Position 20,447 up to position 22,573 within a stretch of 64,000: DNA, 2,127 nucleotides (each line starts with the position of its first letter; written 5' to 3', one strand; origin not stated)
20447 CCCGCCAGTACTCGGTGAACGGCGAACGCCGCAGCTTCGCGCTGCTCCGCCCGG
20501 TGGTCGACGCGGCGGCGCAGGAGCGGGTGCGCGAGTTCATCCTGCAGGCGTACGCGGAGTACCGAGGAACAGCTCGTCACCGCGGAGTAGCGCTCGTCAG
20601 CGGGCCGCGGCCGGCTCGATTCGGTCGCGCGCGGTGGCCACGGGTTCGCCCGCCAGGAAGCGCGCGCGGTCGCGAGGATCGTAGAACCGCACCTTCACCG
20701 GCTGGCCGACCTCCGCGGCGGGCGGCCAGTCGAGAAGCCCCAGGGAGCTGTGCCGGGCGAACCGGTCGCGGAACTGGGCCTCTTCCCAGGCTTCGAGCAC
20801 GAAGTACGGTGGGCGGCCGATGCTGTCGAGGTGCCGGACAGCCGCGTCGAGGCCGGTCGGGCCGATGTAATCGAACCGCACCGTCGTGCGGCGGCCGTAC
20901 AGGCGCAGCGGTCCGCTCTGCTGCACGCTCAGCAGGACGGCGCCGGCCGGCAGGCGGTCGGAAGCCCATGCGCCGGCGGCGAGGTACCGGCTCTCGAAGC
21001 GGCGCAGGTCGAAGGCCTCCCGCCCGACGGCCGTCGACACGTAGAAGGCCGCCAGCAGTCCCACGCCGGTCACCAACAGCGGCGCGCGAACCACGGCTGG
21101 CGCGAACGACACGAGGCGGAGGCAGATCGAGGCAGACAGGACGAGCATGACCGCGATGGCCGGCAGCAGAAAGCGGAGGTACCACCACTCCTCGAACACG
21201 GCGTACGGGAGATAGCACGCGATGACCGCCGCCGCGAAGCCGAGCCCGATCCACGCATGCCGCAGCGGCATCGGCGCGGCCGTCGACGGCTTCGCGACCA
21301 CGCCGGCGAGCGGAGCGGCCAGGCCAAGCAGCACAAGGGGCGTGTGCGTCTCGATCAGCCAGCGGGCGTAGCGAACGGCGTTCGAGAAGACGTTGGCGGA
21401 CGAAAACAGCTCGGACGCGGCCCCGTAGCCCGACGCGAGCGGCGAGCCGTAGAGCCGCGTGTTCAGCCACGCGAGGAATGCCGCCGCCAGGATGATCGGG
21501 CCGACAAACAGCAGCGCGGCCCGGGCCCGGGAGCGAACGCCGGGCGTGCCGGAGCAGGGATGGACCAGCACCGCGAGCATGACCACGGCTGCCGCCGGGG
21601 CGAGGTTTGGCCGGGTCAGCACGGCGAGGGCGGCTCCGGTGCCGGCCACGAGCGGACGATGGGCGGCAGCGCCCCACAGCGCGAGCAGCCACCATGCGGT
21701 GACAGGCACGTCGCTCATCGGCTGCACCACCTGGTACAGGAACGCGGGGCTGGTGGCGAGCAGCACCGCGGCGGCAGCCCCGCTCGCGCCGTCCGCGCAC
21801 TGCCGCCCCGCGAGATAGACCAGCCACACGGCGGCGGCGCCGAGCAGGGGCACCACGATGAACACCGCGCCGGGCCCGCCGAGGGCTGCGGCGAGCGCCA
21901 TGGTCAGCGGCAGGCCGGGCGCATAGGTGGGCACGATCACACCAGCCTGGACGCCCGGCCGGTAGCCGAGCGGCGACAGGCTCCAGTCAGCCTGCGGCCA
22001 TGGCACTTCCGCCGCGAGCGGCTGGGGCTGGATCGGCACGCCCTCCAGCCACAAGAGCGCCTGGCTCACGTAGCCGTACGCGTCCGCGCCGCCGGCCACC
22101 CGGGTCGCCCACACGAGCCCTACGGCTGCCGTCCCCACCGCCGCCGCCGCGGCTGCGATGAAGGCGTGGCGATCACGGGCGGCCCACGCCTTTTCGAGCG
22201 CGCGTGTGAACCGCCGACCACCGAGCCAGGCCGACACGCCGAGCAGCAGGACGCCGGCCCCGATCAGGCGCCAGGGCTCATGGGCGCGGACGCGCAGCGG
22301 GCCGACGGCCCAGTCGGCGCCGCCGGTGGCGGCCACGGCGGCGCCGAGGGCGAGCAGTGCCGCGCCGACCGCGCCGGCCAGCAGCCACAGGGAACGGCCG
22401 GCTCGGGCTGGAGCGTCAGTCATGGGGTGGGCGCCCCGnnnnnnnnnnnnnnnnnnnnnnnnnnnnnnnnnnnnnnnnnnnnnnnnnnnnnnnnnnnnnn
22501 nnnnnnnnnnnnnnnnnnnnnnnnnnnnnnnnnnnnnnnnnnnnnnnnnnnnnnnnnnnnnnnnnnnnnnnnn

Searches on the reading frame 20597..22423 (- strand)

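Call 49: search_protein_families(library=pfam, proteins=[window:20597-22423:-], max_evalue=0.001)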
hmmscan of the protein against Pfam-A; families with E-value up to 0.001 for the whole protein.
window:20597-22423:- (608 aa): 1 family
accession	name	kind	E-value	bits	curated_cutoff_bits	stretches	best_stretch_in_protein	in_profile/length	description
PF13231.12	PMT_2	-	0.00019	22.1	26.1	1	169-319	4-160/160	Dolichyl-phosphate-mannose-protein mannosyltransferase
